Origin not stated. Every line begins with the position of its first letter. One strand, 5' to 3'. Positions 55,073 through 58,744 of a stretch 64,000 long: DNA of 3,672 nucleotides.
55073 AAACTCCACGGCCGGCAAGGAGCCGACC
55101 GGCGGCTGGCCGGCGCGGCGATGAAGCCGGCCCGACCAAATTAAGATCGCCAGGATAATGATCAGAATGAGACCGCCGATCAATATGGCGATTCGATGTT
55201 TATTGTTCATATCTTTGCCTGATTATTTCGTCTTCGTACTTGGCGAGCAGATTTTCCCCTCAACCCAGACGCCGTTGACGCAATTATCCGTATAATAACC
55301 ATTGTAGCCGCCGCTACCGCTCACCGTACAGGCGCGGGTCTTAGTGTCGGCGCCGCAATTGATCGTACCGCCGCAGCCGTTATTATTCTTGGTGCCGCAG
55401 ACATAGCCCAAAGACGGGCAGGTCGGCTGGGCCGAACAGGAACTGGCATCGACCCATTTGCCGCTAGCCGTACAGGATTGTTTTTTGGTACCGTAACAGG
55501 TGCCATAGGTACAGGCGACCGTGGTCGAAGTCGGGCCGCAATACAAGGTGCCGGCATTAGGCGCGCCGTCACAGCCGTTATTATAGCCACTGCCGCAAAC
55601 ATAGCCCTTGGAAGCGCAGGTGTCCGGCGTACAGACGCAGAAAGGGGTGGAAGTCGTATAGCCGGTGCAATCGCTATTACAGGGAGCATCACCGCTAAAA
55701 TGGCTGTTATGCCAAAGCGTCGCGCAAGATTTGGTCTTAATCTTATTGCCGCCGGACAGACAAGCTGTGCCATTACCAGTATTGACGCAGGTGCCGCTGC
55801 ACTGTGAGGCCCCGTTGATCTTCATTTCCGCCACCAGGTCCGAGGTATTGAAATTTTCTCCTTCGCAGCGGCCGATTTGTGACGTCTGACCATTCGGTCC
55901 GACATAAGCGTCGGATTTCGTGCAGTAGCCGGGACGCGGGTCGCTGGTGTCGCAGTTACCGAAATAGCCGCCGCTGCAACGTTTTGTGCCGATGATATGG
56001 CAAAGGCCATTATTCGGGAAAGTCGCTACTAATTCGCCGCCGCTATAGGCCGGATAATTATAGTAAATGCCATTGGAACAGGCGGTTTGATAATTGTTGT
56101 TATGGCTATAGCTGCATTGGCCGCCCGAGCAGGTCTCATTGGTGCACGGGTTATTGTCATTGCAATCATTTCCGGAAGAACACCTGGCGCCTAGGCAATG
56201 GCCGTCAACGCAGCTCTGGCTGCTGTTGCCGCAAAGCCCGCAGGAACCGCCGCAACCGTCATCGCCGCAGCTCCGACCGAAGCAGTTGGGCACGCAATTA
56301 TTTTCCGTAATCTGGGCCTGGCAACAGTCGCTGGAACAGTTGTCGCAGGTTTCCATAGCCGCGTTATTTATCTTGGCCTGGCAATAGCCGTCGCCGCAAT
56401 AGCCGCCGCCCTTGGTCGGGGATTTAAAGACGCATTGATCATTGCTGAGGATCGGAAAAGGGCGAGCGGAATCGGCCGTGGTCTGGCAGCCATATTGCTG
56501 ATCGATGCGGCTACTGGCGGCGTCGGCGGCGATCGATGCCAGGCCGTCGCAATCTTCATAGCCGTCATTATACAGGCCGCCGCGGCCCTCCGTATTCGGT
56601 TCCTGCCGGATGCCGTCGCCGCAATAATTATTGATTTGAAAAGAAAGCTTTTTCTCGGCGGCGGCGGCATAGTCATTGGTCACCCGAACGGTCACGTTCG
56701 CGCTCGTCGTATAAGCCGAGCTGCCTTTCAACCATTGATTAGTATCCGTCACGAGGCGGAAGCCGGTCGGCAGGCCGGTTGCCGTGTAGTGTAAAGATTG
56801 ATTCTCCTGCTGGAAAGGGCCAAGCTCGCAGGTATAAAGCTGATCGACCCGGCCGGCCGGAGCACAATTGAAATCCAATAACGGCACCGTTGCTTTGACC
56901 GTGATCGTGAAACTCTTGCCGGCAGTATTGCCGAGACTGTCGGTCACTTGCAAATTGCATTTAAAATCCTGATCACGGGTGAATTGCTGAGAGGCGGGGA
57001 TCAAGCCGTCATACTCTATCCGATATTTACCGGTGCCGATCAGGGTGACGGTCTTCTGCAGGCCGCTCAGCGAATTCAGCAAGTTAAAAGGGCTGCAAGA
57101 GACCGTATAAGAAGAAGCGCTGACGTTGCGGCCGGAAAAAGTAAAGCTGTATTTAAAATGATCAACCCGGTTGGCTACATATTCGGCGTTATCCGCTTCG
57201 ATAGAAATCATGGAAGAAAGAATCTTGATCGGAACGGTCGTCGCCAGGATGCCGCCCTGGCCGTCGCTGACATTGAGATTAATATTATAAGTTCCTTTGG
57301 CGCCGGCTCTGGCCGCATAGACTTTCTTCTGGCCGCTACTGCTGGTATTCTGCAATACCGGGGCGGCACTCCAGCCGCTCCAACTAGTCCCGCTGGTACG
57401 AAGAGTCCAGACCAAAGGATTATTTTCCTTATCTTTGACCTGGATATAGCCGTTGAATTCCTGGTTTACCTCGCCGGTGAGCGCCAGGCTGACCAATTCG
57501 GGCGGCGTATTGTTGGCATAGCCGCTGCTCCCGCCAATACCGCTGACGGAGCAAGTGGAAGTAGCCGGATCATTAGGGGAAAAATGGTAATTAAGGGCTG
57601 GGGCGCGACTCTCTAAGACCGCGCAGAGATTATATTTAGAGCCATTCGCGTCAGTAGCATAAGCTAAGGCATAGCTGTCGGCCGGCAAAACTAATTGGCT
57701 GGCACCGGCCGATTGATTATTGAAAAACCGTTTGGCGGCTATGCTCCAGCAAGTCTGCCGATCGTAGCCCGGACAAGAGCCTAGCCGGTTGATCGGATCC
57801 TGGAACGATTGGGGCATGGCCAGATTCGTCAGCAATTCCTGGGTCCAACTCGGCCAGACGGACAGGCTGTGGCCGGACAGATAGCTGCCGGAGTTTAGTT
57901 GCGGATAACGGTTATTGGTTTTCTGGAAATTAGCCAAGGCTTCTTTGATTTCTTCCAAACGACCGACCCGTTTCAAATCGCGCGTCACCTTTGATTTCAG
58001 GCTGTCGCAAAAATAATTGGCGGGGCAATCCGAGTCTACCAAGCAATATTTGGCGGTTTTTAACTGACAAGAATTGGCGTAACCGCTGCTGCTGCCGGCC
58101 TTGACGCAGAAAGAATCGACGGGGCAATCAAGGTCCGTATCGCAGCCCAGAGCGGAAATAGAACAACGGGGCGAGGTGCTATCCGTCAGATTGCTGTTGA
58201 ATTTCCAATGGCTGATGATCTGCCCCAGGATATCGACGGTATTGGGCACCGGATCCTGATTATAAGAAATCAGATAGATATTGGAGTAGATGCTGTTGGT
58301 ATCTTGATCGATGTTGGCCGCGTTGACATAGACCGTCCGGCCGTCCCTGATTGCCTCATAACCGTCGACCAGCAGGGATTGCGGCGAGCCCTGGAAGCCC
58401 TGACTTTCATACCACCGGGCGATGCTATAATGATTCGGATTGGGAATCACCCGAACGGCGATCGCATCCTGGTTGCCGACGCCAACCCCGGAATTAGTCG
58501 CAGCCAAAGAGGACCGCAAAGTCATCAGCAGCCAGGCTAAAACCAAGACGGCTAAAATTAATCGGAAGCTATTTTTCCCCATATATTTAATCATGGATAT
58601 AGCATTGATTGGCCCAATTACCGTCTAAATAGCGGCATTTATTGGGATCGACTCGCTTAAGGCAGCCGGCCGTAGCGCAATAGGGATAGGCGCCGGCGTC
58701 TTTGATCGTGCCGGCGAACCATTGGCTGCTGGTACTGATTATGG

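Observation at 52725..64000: An 11-kb co-directional cluster of giant cysteine-rich secreted proteins and small membrane-anchored Ca-binding-repeat proteins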

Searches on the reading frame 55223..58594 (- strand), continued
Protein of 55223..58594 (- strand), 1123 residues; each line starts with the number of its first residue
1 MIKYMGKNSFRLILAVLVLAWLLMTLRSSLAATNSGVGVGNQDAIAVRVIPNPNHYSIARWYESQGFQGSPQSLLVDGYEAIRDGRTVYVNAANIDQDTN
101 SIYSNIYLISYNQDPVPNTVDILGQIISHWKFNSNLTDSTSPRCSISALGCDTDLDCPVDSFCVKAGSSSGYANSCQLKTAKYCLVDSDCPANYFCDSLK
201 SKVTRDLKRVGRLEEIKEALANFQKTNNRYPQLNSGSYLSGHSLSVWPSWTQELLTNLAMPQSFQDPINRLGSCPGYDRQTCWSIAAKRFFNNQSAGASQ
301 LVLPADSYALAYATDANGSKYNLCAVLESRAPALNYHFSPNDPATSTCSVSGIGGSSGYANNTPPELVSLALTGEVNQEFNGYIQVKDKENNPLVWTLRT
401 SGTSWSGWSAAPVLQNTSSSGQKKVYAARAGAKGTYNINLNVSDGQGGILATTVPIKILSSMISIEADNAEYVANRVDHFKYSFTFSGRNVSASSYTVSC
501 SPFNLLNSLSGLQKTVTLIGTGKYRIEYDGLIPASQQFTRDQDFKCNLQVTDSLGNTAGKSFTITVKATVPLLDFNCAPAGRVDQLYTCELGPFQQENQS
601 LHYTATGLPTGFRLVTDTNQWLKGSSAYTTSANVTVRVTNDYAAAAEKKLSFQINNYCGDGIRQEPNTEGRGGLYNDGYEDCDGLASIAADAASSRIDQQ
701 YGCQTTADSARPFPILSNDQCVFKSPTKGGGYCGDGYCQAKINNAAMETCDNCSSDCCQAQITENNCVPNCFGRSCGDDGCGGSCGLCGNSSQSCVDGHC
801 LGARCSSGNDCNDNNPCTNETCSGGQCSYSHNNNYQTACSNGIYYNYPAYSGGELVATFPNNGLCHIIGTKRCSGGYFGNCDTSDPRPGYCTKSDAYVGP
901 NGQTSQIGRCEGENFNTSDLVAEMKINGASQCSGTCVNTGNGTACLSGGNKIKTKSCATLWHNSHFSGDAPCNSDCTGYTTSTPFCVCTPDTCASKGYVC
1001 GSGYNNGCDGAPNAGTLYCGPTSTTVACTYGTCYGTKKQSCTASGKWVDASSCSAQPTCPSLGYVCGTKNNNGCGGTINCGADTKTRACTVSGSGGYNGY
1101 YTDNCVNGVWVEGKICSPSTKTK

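Call 52: predict_structure(alignment_id=A2)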
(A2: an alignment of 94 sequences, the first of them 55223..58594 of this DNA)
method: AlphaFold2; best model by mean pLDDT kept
length: 1123 residues; sequences in the alignment: 94
mean_pLDDT: 71.6   pTM: 0.46
mean pLDDT of the five models: 71.6, 70.2, 68.6, 67.4, 67.3
residues with pLDDT >= 90: 414; 70-90: 265; 50-70: 157; < 50: 287
segments of 3 or more residues with pLDDT < 50: 1-5, 29-40, 349-352, 672-676, 760-766, 843-866, 886-921, 923-952, 954-966, 981-1123
pLDDT, mean of each block of 10 residues (from residue 1): 53 89 66 41 78 94 86 91 91 96 95 63 83 89 93 93 78 88 95 95 95 93 87 75 92 90 91 89 89 78 88 87 90 91 62 58 87 90 91 91 86 92 94 93 90 92 91 93 94 96 93 96 96 94 97 91 96 93 91 93 96 95 94 96 96 78 63 49 55 62 56 56 56 64 67 67 49 79 76 74 69 84 78 83 45 34 49 83 53 41 42 44 44 29 30 44 44 52 34 32 29 32 33 31 36 30 27 27 28 29 28 30 28
secondary structure, 60 per line:
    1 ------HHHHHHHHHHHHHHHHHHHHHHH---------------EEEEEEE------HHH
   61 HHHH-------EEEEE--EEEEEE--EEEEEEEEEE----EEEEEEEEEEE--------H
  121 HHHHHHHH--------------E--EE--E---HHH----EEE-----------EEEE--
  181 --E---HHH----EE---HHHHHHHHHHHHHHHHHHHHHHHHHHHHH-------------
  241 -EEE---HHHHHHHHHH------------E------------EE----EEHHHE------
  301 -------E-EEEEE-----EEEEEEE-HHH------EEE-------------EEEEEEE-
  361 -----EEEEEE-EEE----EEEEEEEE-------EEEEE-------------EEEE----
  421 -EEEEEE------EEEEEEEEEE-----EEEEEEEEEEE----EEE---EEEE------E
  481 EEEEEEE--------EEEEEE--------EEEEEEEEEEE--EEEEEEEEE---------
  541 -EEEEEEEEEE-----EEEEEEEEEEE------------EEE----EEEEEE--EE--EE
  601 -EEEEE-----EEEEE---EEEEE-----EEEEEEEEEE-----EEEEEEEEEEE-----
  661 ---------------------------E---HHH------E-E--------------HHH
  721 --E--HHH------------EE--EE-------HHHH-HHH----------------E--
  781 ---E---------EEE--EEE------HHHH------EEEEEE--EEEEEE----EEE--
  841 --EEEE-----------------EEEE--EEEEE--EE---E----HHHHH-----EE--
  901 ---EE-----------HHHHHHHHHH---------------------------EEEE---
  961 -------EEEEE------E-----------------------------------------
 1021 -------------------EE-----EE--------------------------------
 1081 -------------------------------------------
elements in order (helices of 4 or more, strands of 3 or more residues): H7-29 E45-51 H58-64 E72-76 E79-84 E87-96 E101-111 H120-128 E161-163 E175-178 H199-227 E242-244 H248-257 E310-314 E320-326 E337-339 E353-359 E366-371 E373-375 E380-387 E395-399 E413-416 E422-427 E434-443 E449-459 E464-466 E470-473 E480-487 E496-501 E510-520 E523-531 E542-551 E557-567 E580-582 E587-592 E602-606 E612-616 E620-624 E630-639 E645-655 H754-757 E794-796 E799-801 H808-811 E818-823 E826-831 E836-838 E843-846 E864-867 E870-874 H887-891 H917-926 E954-957 E968-972

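Call 55: fold_search(model_id=the predicted structure, library=pdb)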
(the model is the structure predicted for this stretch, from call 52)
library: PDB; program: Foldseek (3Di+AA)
matches with E <= 10: 1962; with E <= 0.001: 1215
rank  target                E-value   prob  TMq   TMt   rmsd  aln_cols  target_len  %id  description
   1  6e57_A                2.3e-10  1.00  0.07  0.15  17.0       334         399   14  Bacteroides ovatus mixed-linkage glucan utilization locus (MLGUL) SGBP-B in complex with mixed-linkage heptasaccharide (released 2019-05-29)
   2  5szr_B                2.9e-10  1.00  0.10  0.21  26.9       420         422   14  Protocadherin Gamma B2 extracellular cadherin domains 3-6 (released 2016-10-19)
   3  6e57_D                3.4e-10  1.00  0.07  0.15  18.8       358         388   12  Bacteroides ovatus mixed-linkage glucan utilization locus (MLGUL) SGBP-B in complex with mixed-linkage heptasaccharide (released 2019-05-29)
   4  5erp_B                6.9e-10  1.00  0.11  0.20  18.6       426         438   10  Crystal structure of human Desmocollin-2 ectodomain fragment EC2-5 (released 2016-06-15)
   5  9ba5_A                9.6e-10  1.00  0.12  0.18  12.8       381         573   12  Cross-linked Contactin 2 Ig1-Ig6 (released 2024-07-17)
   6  7aml_A                1.5e-09  1.00  0.11  0.18  21.4       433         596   11  RET/GDNF/GFRa1 extracellular complex Cryo-EM structure (released 2021-01-13)
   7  8a0y_A                1.6e-09  1.00  0.12  0.19  12.6       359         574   11  Crystal structure of mouse contactin 2 immunoglobulin domains (released 2023-11-01)
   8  7sz8_A                2.0e-09  1.00  0.10  0.20  21.0       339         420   12  Crystal structure of human CELSR1 EC4-7 (released 2022-12-14)
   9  6xi1_BBB              2.2e-09  1.00  0.10  0.20  31.0       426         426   13  Crystal structure of tetra-tandem repeat in extending RTX adhesin from Aeromonas hydrophila (released 2020-10-14)
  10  8k53_B                2.7e-09  1.00  0.12  0.19  13.0       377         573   11  Structure of the Dimeric Human CNTN2 Ig 1-6-FNIII 1-2 Domain in an Asymmetric State (released 2023-12-06)
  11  6vfw_B                3.7e-09  1.00  0.10  0.20  28.4       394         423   12  Crystal structure of human delta protocadherin 10 EC1-EC4 (released 2020-03-11)
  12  7jgz_A                3.9e-09  1.00  0.09  0.20  28.0       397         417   12  Protocadherin gammaC4 EC1-4 crystal structure (released 2021-07-14)
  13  6vft_C                4.1e-09  1.00  0.10  0.21  27.9       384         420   11  Crystal structure of human delta protocadherin 17 EC1-EC4 (released 2020-03-11)
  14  6xi1_AAA              5.4e-09  1.00  0.10  0.21  30.3       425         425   13  Crystal structure of tetra-tandem repeat in extending RTX adhesin from Aeromonas hydrophila (released 2020-10-14)
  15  7y6o                  5.7e-09  1.00  0.09  0.27  16.0       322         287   12  Crystal structure of sDscam Ig1-3 domains, isoform alpha25 (released 2023-05-24)
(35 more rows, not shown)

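Call 81: search_protein_families(library=phrogs, proteins=[window:55223-58594:-], max_evalue=0.001)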
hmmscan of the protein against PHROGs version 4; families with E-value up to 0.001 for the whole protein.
window:55223-58594:- (1123 aa): 0 families

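Call 83: fold_search(model_id=the predicted structure, library=viral)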
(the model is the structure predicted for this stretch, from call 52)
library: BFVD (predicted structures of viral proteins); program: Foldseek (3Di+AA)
matches with E <= 10: 327; with E <= 0.001: 116
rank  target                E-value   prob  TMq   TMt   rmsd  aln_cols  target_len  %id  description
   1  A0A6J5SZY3            3.4e-12  1.00  0.15  0.14  40.7       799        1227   12  Ig [uncultured Caudovirales phage]
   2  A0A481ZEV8            4.6e-12  1.00  0.09  0.09  23.0       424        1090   15  Putative Ig domain protein [Pithovirus LCPAC404]
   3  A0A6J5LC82            2.4e-11  1.00  0.12  0.12  14.2       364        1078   16  Ig [uncultured Caudovirales phage]
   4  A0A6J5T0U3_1          3.6e-11  1.00  0.14  0.17  16.2       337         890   15  Ig [uncultured Caudovirales phage]
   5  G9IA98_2              1.9e-10  1.00  0.12  0.14  27.3       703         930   11  (no name in the UniProt tables at hand)
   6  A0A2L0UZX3            2.2e-10  1.00  0.09  0.08  24.7       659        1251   13  Extracellular serine proteinase [Agrobacterium phage Atu_ph07]
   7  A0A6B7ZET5            2.8e-10  1.00  0.11  0.14  15.8       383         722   10  Uncharacterized protein [Klebsiella phage N1M2]
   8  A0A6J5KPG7            5.4e-10  1.00  0.14  0.18  14.2       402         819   13  Ig [uncultured Caudovirales phage]
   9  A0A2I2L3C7            8.9e-10  1.00  0.10  0.14  16.8       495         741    9  Immunoglobulin-like fold protein [Orpheovirus IHUMI-LCC2]
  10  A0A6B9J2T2            1.4e-09  1.00  0.10  0.22  16.1       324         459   19  Cadherin domain-containing protein [Rhizobium phage RL38J1]
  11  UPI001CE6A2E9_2       1.5e-09  1.00  0.08  0.08  26.3       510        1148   11  (no name look-up for this kind of identifier)
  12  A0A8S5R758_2          4.5e-09  1.00  0.12  0.14  28.4       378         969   13  Tail protein [virus sp. ctee23]
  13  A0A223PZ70            5.3e-09  1.00  0.09  0.10  23.2       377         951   11  Envelope glycoprotein C [Mule deer alphaherpesvirus]
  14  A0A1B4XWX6            6.6e-09  1.00  0.10  0.10  17.5       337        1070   15  Tail collar domain [Tenacibaculum phage pT24]
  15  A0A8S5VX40            6.9e-09  1.00  0.09  0.15  27.6       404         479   12  (no name in the UniProt tables at hand)
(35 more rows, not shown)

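Call 94: search_protein_families(library=pfam, proteins=[L017:198-1388:+, L017:1504-1878:+, L017:2180-3055:+, L017:3320-4444:+, L017:7355-9127:-, L017:9209-9937:+, L017:10001-13030:+, L017:13040-14017:+, L017:17172-19043:+, L017:19758-20954:+], max_evalue=0.001)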
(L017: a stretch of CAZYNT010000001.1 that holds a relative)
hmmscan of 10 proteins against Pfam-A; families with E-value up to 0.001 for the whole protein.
L017:198-1388:+ (396 aa): 0 families

L017:1504-1878:+ (124 aa): 1 family
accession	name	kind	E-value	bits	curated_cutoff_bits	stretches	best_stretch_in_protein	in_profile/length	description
PF18895.5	T4SS_pilin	-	4.7e-12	46.2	26.6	1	50-119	3-71/71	Type IV secretion system pilin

L017:2180-3055:+ (291 aa): 3 families
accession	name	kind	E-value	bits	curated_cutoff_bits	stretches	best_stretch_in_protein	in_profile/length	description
PF01149.29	Fapy_DNA_glyco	-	3.8e-29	102.1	25.5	1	1-134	1-116/117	Formamidopyrimidine-DNA glycosylase N-terminal domain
PF06831.19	H2TH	-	1.4e-26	92.7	34.7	1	152-239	2-89/93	Formamidopyrimidine-DNA glycosylase H2TH domain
PF06827.20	zf-FPG_IleRS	-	6.4e-10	39.1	21.3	1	266-291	4-29/30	Zinc finger found in FPG and IleRS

L017:3320-4444:+ (374 aa): 1 family
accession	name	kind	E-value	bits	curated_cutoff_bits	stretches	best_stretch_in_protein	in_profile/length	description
PF01594.21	AI-2E_transport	-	5.2e-47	161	34.3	1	10-342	3-326/327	AI-2E family transporter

L017:7355-9127:- (590 aa): 10 families
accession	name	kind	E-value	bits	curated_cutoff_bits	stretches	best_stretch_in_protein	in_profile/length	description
PF00005.33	ABC_tran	-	4e-48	163.9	25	2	26-153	2-137/137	ABC transporter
PF12848.13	ABC_tran_Xtn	-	1.6e-16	60.6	25.9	1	192-264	1-73/85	ABC transporter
PF13304.12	AAA_21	-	2.6e-12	47.9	27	1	346-464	162-299/304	AAA domain, putative AbiEii toxin, Type IV TA system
PF02463.25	SMC_N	-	1.7e-09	37.9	40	0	251-464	96-198/220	RecF/RecN/SMC N terminal domain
PF13555.12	AAA_29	-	2.3e-05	24.5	27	0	25-52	12-39/61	P-loop containing region of AAA domain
PF01926.29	MMR_HSR1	-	6.5e-05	23.5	21.9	0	37-61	1-24/113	50S ribosome-binding GTPase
PF13476.12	AAA_23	-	0.00039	21.6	27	0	34-55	18-39/201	AAA domain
PF25201.1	nSTAND6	-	0.00057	20.4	27.7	0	317-344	20-46/148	Novel STAND NTPase 6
PF03193.22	RsgA_GTPase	-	0.00079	19.7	30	0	36-66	107-137/174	RsgA GTPase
PF00350.29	Dynamin_N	-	0.00095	19.7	27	0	38-150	1-108/168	Dynamin family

L017:9209-9937:+ (242 aa): 5 families
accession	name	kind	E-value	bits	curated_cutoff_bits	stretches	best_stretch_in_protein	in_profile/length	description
PF13561.12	adh_short_C2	-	2.9e-66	223.9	27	1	12-239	1-235/236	Enoyl-(Acyl carrier protein) reductase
PF00106.31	adh_short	-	1.9e-55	187.9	26.6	1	6-191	1-193/195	short chain dehydrogenase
PF08659.16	KR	-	3.9e-09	37.1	22.6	1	50-178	57-176/180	KR domain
PF23441.1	SDR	-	2.4e-06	27.6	27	1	61-239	76-255/258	SDR-like rossmann domain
PF01370.27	Epimerase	-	0.00013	21.9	20.9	1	9-99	2-89/240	NAD dependent epimerase/dehydratase family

L017:10001-13030:+ (1009 aa): 0 families

L017:13040-14017:+ (325 aa): 1 family
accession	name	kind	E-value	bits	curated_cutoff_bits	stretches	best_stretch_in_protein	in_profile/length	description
PF18884.5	TSP3_bac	-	3.4e-05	24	25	1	263-285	1-22/22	Bacterial TSP3 repeat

L017:17172-19043:+ (623 aa): 3 families
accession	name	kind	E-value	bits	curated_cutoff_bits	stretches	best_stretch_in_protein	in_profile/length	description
PF16576.10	HlyD_D23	-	9e-18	64.8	30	1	405-560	56-214/214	Barrel-sandwich domain of CusB or HlyD membrane-fusion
PF13437.12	HlyD_3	-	7.6e-15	56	22.2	1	449-548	1-95/106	HlyD family secretion protein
PF13533.13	Biotin_lipoyl_2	-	9.1e-06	25.8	29.8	0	82-114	1-31/32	Biotin-lipoyl like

L017:19758-20954:+ (398 aa): 2 families
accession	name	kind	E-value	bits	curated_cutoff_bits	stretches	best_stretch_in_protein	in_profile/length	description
PF12704.14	MacB_PCD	-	3.4e-37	129.2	27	1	20-236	1-205/207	MacB-like periplasmic core domain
PF02687.27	FtsX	-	8.2e-19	68.3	25.5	1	278-391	2-120/120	FtsX-like permease C-terminal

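Call 97: search_protein_families(library=ncbifam, proteins=[L002:1248-3944:+], max_evalue=0.01)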
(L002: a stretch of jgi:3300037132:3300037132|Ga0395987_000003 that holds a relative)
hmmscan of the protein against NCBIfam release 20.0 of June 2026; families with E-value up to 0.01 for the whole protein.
L002:1248-3944:+ (898 aa): 1 family
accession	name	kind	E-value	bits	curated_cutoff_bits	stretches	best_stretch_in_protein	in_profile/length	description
NF045849.1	ICE_MMCAP2_0565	equivalog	1.6e-07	30.9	40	1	54-116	16-78/80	Mbov_0395 family pilin-like conjugal transfer protein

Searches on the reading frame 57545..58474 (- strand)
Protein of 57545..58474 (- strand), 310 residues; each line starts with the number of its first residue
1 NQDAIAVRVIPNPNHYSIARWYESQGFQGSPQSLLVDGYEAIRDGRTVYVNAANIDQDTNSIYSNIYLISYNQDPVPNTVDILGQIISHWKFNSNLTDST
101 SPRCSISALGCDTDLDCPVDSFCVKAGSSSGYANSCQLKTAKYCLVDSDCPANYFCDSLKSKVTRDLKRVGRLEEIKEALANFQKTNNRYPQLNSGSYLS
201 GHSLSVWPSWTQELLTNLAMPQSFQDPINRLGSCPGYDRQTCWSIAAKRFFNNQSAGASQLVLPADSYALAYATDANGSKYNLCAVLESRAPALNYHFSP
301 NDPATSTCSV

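Call 78: search_protein_representatives(protein=window:57545-58474:-)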
Query: 310 residues. Proteins with E-value up to 0.001 (for the whole library): 1382; up to 1e-10: 1225; up to 1e-30: 517. The best 150 are listed.
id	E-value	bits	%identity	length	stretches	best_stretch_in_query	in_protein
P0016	4.9e-134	462.7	67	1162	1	1-308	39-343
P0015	5.2e-133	459.3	68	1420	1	3-308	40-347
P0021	3.1e-132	456.8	66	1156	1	2-308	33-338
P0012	8.6e-131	452.1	66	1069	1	2-308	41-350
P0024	4.9e-130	449.6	65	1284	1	3-309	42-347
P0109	6.3e-129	445.9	65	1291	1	2-308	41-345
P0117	2.1e-122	424.5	63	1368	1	2-309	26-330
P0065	6.6e-122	422.9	63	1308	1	2-308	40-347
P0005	1.5e-121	421.7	65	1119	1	2-310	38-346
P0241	5.0e-117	406.8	63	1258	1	3-308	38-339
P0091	1.9e-116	404.9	61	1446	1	2-309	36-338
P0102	2.9e-116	404.3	64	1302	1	1-308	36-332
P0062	5.7e-116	403.4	60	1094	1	2-308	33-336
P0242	3.7e-115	400.7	62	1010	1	3-308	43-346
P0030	6.0e-115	400.0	61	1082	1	3-306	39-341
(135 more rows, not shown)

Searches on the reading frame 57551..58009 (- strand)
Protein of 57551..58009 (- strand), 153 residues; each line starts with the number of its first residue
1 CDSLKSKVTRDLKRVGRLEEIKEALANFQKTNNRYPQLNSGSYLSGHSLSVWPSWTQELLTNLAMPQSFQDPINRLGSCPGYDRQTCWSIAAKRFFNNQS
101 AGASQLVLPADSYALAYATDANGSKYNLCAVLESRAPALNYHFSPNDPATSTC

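Call 58: search_solved_structures(query=A4, max_evalue=10, show_alignments=2)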
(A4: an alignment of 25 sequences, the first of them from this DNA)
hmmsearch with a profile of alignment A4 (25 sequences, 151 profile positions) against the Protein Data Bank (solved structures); distinct sequences matched with E-value up to 10: 1.
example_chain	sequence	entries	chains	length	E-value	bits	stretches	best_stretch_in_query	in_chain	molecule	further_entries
9ot1_E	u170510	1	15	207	1.6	11.9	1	10-72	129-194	E3 ubiquitin ligase TRAF3IP2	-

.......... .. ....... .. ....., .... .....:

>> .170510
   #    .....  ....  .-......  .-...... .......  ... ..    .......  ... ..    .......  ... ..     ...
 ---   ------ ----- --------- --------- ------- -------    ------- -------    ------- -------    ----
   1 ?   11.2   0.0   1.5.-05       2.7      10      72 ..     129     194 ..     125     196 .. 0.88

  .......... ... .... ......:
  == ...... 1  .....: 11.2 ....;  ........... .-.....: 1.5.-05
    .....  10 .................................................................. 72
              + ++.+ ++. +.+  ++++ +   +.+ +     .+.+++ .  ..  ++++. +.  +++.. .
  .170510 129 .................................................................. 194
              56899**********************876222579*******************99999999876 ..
